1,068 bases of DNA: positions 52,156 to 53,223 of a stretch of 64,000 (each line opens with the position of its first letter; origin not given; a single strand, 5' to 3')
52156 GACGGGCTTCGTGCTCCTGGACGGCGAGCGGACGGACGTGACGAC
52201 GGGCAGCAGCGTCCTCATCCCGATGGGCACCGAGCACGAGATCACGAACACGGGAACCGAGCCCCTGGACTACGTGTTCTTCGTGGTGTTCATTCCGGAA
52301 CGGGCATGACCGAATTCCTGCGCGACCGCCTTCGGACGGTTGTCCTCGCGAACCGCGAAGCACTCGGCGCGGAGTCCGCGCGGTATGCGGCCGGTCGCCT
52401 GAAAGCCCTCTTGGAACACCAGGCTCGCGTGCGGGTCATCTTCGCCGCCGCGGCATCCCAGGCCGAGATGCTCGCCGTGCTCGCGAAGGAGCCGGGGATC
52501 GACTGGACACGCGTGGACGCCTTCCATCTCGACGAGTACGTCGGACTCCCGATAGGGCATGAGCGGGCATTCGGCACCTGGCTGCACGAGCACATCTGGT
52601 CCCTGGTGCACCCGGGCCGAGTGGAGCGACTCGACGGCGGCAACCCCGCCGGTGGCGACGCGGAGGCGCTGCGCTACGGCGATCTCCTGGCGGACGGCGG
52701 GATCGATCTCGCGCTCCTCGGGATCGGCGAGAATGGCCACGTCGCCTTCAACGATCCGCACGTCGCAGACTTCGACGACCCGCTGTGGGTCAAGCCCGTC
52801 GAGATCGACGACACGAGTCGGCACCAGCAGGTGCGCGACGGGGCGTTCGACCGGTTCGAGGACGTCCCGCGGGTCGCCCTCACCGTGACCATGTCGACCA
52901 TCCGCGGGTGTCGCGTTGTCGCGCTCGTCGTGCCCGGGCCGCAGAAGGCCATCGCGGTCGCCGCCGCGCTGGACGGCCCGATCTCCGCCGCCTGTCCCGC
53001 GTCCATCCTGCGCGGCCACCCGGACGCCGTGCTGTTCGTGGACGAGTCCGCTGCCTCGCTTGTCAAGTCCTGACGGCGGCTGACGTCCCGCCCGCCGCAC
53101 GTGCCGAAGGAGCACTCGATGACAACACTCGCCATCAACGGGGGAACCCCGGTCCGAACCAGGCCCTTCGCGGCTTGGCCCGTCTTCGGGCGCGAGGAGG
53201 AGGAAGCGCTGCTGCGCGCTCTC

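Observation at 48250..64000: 16-kb carbohydrate island combining NagA/NagB-type enzymes with a DegT aminotransferase, a Gfo/Idh/MocA oxidoreductase, a ceramidase-like amidase, a LarA-like protein, cupins, an SDR and KdgK: a candidate undescribed amino-sugar or aminocyclitol catabolic pathway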

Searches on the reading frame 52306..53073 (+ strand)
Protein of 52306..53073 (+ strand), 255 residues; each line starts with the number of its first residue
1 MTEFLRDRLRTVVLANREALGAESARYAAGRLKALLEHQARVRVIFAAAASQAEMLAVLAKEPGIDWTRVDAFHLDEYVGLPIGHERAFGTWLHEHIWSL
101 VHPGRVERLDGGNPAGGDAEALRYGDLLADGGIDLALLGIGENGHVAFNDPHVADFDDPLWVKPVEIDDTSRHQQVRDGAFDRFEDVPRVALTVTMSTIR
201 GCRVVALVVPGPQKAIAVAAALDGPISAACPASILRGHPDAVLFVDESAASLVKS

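Call 4: search_protein_families(library=pfam, proteins=[window:52306-53073:+])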
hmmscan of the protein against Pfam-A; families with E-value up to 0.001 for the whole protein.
window:52306-53073:+ (255 aa): 1 family
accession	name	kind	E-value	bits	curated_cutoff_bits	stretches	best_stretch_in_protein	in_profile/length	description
PF01182.26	Glucosamine_iso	-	7.2e-15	55.9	27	1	16-237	2-219/225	Glucosamine-6-phosphate isomerases/6-phosphogluconolactonase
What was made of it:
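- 52306..53073 (+): NagB-like deaminase/isomerase paralog with a remodelled phosphate site. PF01182 (call 4).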

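Call 6: search_protein_families(library=ncbifam, proteins=[window:52306-53073:+], max_evalue=0.00001)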
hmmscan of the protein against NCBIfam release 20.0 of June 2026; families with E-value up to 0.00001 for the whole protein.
window:52306-53073:+ (255 aa): 8 families
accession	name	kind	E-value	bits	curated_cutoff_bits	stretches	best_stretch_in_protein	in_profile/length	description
NF001684.0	PRK00443.1-4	subfamily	2e-36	125.9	326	1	29-253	17-241/260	glucosamine-6-phosphate deaminase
TIGR00502.1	nagB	equivalog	9.2e-32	110.4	236.9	1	11-254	3-248/259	glucosamine-6-phosphate deaminase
NF001682.0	PRK00443.1-1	equivalog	1.7e-28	99.7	528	1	47-253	35-234/262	glucosamine-6-phosphate deaminase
NF002557.0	PRK02122.1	subfamily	7.7e-26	90.4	384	1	8-251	28-273/653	glucosamine-6-phosphate deaminase-like protein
NF001685.0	PRK00443.1-5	equivalog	4.7e-22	78.5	513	1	10-250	2-244/266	glucosamine-6-phosphate deaminase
NF009022.0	PRK12358.1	equivalog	4.8e-20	72.1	247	1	126-253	112-237/239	glucosamine-6-phosphate deaminase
NF007291.0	PRK09762.1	equivalog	2.6e-18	66.5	271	1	28-246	19-234/236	galactosamine-6-phosphate isomerase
TIGR01198.1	pgl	equivalog_domain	3.8e-12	46.2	124.45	1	13-251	1-232/234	6-phosphogluconolactonase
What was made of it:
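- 52306..53073 (+): TIGR00502 110 bits against a cut-off of 237 (call 6).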

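Call 45: search_solved_structures(query=window:52306-53073:+, max_evalue=0.00001, show_alignments=3)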
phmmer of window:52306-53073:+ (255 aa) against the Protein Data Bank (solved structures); distinct sequences matched with E-value up to 0.00001: 13.
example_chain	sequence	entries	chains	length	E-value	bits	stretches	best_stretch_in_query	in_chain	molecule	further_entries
2ri0_A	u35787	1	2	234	5.3e-27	98.1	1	54-250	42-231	Glucosamine-6-phosphate deaminase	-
2ri1_A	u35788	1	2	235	5.3e-27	98.1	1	54-250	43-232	Glucosamine-6-phosphate deaminase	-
1jt9_A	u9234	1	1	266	1.1e-23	87.3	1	10-250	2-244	Glucosamine-6-Phosphate deaminase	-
1cd5_A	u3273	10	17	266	1.4e-23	86.9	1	10-250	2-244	PROTEIN (GLUCOSAMINE 6-PHOSPHATE DEAMINASE) | GLUCOSAMINE 6-PHOSPHATE DEAMINASE | GLUCOSAMINE-6-PHOSPHATE DEAMINASE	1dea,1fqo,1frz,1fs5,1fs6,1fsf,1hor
5hj5_A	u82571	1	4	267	4.1e-22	82.1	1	59-251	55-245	Glucosamine-6-phosphate deaminase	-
4r7t_A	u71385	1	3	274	4.5e-22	82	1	59-251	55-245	Glucosamine-6-phosphate deaminase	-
2bkv_A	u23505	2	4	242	4.7e-22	81.9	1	59-252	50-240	GLUCOSAMINE-6-PHOSPHATE DEAMINASE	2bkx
7lqm_A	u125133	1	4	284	1.4e-21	80.3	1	9-251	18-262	Glucosamine-6-phosphate deaminase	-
1ne7_A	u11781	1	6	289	1.9e-20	76.6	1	63-250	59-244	Glucosamine-6-phosphate isomerase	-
7lqn_A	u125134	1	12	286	1.1e-18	70.8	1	63-251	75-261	Glucosamine-6-phosphate deaminase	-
3hn6_A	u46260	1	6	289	8.9e-15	58.1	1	56-250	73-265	Glucosamine-6-phosphate deaminase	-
6nbg_A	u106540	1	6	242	7.5e-13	51.8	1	126-251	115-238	Glucosamine-6-phosphate deaminase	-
3tx2_A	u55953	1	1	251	3.6e-07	33.2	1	18-252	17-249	Probable 6-phosphogluconolactonase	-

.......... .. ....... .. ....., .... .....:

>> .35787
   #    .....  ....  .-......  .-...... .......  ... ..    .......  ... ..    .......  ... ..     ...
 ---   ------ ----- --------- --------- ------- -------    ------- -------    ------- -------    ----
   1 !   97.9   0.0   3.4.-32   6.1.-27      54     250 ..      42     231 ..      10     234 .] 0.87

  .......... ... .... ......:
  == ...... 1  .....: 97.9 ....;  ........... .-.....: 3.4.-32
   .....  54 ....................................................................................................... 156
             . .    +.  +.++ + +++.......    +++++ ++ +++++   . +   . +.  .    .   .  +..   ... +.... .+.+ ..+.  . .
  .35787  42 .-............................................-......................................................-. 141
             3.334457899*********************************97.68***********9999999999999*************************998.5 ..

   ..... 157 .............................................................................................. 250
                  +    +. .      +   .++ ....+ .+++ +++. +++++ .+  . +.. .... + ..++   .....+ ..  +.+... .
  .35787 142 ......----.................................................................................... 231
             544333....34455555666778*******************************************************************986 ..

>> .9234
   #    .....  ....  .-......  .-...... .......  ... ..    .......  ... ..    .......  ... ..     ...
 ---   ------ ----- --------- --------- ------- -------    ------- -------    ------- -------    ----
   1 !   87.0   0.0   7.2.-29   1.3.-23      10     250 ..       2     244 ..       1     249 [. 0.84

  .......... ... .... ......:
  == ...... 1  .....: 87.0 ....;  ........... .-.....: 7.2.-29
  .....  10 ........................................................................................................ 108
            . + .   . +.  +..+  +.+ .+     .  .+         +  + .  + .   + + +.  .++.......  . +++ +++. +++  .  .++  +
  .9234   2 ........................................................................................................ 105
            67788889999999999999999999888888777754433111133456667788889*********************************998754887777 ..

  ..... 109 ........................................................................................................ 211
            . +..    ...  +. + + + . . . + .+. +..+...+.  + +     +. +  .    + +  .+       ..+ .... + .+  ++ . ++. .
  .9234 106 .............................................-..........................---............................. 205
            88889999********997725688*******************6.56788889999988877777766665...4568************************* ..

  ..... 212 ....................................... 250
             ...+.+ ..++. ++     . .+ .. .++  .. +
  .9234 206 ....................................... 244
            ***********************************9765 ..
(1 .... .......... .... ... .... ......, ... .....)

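Call 67: find_homologous_proteins(query=window:52306-53073:+, max_evalue=1e-15)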
Query window:52306-53073:+ (255 aa): 5850 proteins with E <= 1e-15 among 8000 candidates; the best 120 are listed.
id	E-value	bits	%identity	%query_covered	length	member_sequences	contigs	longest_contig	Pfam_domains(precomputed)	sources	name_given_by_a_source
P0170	8.8e-165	564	100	100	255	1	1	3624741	PF01182.27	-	-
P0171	1.4e-143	495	87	100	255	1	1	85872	PF01182.27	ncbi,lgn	-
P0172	5.0e-139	480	85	100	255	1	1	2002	PF01182.27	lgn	-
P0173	8.3e-138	476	84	100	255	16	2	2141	PF01182.27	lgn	-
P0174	5.1e-136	470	83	100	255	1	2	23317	PF01182.27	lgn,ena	-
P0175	9.6e-135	466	82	100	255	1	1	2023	PF01182.27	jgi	jgi:glucosamine-6-phosphate deaminase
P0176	6.6e-134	463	83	99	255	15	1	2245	PF01182.27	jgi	jgi:glucosamine-6-phosphate deaminase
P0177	1.3e-133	462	80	100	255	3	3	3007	PF01182.27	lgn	-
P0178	2.5e-133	461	81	99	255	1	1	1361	PF01182.27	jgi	jgi:glucosamine-6-phosphate deaminase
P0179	6.0e-133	460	81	100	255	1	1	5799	PF01182.27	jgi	jgi:glucosamine-6-phosphate deaminase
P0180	1.5e-132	459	82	100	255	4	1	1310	PF01182.27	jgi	jgi:glucosamine-6-phosphate deaminase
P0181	1.6e-131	455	80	100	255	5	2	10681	PF01182.27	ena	-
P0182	1.3e-130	452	78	99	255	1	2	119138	PF01182.27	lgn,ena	-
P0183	1.6e-130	452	81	100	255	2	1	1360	PF01182.27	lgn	-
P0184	1.9e-130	452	79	100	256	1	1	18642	PF01182.27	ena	-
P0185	2.1e-130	452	80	100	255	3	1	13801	PF01182.27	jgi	jgi:glucosamine-6-phosphate deaminase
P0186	2.6e-130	451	80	100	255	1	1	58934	PF01182.27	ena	-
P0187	2.9e-130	451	80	100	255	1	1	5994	PF01182.27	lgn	-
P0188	2.9e-130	451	80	99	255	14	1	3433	PF01182.27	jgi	jgi:glucosamine-6-phosphate deaminase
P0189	4.7e-130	451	78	100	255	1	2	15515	PF01182.27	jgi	-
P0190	5.9e-130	450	78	100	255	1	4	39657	PF01182.27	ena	-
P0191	7.6e-130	450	82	98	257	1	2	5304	PF01182.27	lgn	-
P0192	1.1e-129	449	80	100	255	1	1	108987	PF01182.27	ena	-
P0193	1.3e-129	449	80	98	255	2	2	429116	PF01182.27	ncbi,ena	-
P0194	2.6e-129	448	78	100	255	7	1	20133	PF01182.27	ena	-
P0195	6.8e-129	447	79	99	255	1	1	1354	PF01182.27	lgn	-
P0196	4.0e-128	444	79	100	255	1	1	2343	PF01182.27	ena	-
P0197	4.0e-128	444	77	100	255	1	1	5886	PF01182.27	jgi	jgi:glucosamine-6-phosphate deaminase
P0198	6.7e-128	444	77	100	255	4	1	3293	PF01182.27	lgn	-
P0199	1.4e-127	442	79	99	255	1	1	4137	PF01182.27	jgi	jgi:glucosamine-6-phosphate deaminase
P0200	1.6e-127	442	79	100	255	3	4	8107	PF01182.27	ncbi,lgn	-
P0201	5.4e-127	441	77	100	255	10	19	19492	PF01182.27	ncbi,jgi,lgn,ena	jgi:glucosamine-6-phosphate deaminase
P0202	5.8e-127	440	80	100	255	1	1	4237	PF01182.27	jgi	jgi:glucosamine-6-phosphate deaminase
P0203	6.7e-127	440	78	100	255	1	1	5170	PF01182.27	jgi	jgi:glucosamine-6-phosphate deaminase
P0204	7.2e-127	440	78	100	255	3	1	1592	PF01182.27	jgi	jgi:glucosamine-6-phosphate deaminase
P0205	1.4e-126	439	77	100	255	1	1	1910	PF01182.27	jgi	jgi:glucosamine-6-phosphate deaminase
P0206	7.9e-126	437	76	100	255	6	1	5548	PF01182.27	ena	-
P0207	3.5e-125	435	78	99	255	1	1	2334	PF01182.27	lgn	-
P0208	4.3e-125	434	77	98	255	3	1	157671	PF01182.27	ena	-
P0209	4.3e-125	434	78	100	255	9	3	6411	PF01182.27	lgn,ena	-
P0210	5.2e-125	434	78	100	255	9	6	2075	PF01182.27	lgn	-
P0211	6.5e-125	434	78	100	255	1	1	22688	PF01182.27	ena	-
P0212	2.0e-124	432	76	100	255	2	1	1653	PF01182.27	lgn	-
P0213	8.4e-124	430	78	99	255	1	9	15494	PF01182.27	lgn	-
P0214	1.0e-123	430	77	99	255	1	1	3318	PF01182.27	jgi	jgi:glucosamine-6-phosphate deaminase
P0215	1.4e-123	429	76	100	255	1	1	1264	PF01182.27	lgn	-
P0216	1.5e-122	426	76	100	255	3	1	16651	PF01182.27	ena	-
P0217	2.9e-122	425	77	99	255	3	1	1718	PF01182.27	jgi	-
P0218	5.2e-122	424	76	100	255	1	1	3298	PF01182.27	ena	-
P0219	9.8e-122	423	74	100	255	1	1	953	PF01182.27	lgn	-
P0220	1.9e-121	422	74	100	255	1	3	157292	PF01182.27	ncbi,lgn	-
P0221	3.5e-121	422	74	98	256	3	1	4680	PF01182.27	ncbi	-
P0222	9.7e-121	420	74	100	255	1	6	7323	PF01182.27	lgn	-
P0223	1.3e-120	420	77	100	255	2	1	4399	PF01182.27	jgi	jgi:glucosamine-6-phosphate deaminase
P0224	8.3e-120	417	74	100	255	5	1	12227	PF01182.27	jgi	jgi:glucosamine-6-phosphate deaminase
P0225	2.0e-119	416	74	100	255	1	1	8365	PF01182.27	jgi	jgi:glucosamine-6-phosphate deaminase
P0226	2.1e-118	412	78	92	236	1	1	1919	PF01182.27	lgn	-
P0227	2.7e-118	412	75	100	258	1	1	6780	PF01182.27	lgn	-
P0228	4.7e-118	411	76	98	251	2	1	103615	PF01182.27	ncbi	ncbi:MAG: glucosamine-6-phosphate deaminase, partial [Chloroflexota bacterium]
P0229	2.8e-117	409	74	99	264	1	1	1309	PF01182.27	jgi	jgi:glucosamine-6-phosphate deaminase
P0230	2.9e-117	409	75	100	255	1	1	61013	PF01182.27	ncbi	-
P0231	1.0e-116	407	73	100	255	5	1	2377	PF01182.27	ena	-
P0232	6.5e-116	404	73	99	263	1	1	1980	PF01182.27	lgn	-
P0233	1.3e-115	403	72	100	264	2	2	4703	PF01182.27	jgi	jgi:glucosamine-6-phosphate deaminase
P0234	2.3e-115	402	74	99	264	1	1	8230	PF01182.27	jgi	jgi:glucosamine-6-phosphate deaminase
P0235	3.3e-115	402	74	99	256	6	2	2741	PF01182.27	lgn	-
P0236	4.2e-115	402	74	98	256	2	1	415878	PF01182.27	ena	-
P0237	8.1e-115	401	74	97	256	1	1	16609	PF01182.27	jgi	-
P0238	2.0e-114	399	73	99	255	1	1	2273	PF01182.27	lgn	-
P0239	4.2e-114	398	73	99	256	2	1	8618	PF01182.27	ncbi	-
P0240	1.8e-113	396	74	99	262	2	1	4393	PF01182.27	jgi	jgi:glucosamine-6-phosphate deaminase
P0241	2.6e-113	396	83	79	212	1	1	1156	PF01182.27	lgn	-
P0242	5.9e-113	395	71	97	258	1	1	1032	PF01182.27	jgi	jgi:glucosamine-6-phosphate deaminase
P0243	8.7e-113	394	73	97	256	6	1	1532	PF01182.27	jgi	jgi:glucosamine-6-phosphate deaminase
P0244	8.8e-113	394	73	99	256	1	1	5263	PF01182.27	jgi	jgi:glucosamine-6-phosphate deaminase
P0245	9.3e-113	394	74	98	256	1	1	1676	PF01182.27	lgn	-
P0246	2.6e-112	392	72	97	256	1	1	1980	PF01182.27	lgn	-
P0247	3.1e-112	392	74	98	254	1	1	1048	PF01182.27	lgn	-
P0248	4.4e-112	392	72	96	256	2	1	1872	PF01182.27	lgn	-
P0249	7.0e-112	391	73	99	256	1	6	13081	PF01182.27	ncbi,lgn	-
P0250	7.1e-112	391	72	99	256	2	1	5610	PF01182.27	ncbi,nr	ncbi:MAG: 6-phosphogluconolactonase [Chloroflexi bacterium]|nr:6-phosphogluconolactonase [Chloroflex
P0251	9.3e-112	391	74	100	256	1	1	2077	PF01182.27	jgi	jgi:glucosamine-6-phosphate deaminase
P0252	2.2e-111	389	74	99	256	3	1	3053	PF01182.27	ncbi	-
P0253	2.7e-111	389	73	99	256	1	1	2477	PF01182.27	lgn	-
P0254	7.3e-111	388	72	99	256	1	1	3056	PF01182.27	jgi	jgi:glucosamine-6-phosphate deaminase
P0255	1.3e-110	387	73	97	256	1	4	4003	PF01182.27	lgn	-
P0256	1.9e-110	386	72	99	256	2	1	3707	PF01182.27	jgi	jgi:glucosamine-6-phosphate deaminase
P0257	2.5e-110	386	70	100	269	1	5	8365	PF01182.27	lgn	-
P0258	4.6e-110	385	72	100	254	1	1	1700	PF01182.27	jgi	jgi:glucosamine-6-phosphate deaminase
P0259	6.8e-110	385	72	100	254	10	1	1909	PF01182.27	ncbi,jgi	jgi:glucosamine-6-phosphate deaminase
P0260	6.9e-110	384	72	100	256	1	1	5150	PF01182.27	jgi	jgi:glucosamine-6-phosphate deaminase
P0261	1.3e-109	384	71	98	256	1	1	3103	PF01182.27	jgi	jgi:glucosamine-6-phosphate deaminase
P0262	3.5e-109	382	76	88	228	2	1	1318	PF01182.27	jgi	jgi:glucosamine-6-phosphate deaminase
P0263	1.1e-108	381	72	99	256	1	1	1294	PF01182.27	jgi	jgi:glucosamine-6-phosphate deaminase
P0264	1.4e-108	380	70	100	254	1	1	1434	PF01182.27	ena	-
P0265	1.6e-108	380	71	100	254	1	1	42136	PF01182.27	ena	-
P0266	2.2e-108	380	70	100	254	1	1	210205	PF01182.27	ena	-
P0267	4.3e-108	379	71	100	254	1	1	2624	PF01182.27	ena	-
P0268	5.0e-108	378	69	99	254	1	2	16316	PF01182.27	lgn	-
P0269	5.0e-108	378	70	100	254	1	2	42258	PF01182.27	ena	-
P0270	5.8e-108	378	71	100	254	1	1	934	PF01182.27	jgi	jgi:glucosamine-6-phosphate deaminase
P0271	1.2e-107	377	71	94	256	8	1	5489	PF01182.27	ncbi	-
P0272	2.2e-107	376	70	100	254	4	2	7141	PF01182.27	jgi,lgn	jgi:glucosamine-6-phosphate deaminase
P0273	2.8e-107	376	69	100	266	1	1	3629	PF01182.27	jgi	jgi:glucosamine-6-phosphate deaminase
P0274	3.4e-107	376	69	99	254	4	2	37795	PF01182.27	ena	-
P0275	3.7e-107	376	70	100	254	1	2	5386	PF01182.27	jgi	jgi:glucosamine-6-phosphate deaminase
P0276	3.9e-107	375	72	99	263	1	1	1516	PF01182.27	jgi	-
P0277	4.0e-107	375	71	98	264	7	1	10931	PF01182.27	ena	-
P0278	6.6e-107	375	70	100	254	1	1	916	PF01182.27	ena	-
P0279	1.2e-106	374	69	100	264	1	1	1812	PF01182.27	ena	-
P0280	1.2e-106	374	70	100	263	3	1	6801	PF01182.27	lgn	-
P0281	1.5e-106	374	71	97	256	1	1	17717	PF01182.27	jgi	jgi:glucosamine-6-phosphate deaminase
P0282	1.5e-106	374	70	100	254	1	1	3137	PF01182.27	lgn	-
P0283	1.6e-106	374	71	99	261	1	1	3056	PF01182.27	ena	-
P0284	2.0e-106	373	69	100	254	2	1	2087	PF01182.27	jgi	jgi:glucosamine-6-phosphate deaminase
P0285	2.4e-106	373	70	100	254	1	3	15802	PF01182.27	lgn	-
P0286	2.7e-106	373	69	100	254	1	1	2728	PF01182.27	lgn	-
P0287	4.0e-106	372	69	100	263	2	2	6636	PF01182.27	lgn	-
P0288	4.4e-106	372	70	99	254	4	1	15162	PF01182.27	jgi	jgi:glucosamine-6-phosphate deaminase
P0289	5.2e-106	372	70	100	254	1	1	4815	PF01182.27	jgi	jgi:glucosamine-6-phosphate deaminase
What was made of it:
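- Tried and rejected: It returned only close Limnocylindria orthologs (call 67), with no cultured organism and no new context.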
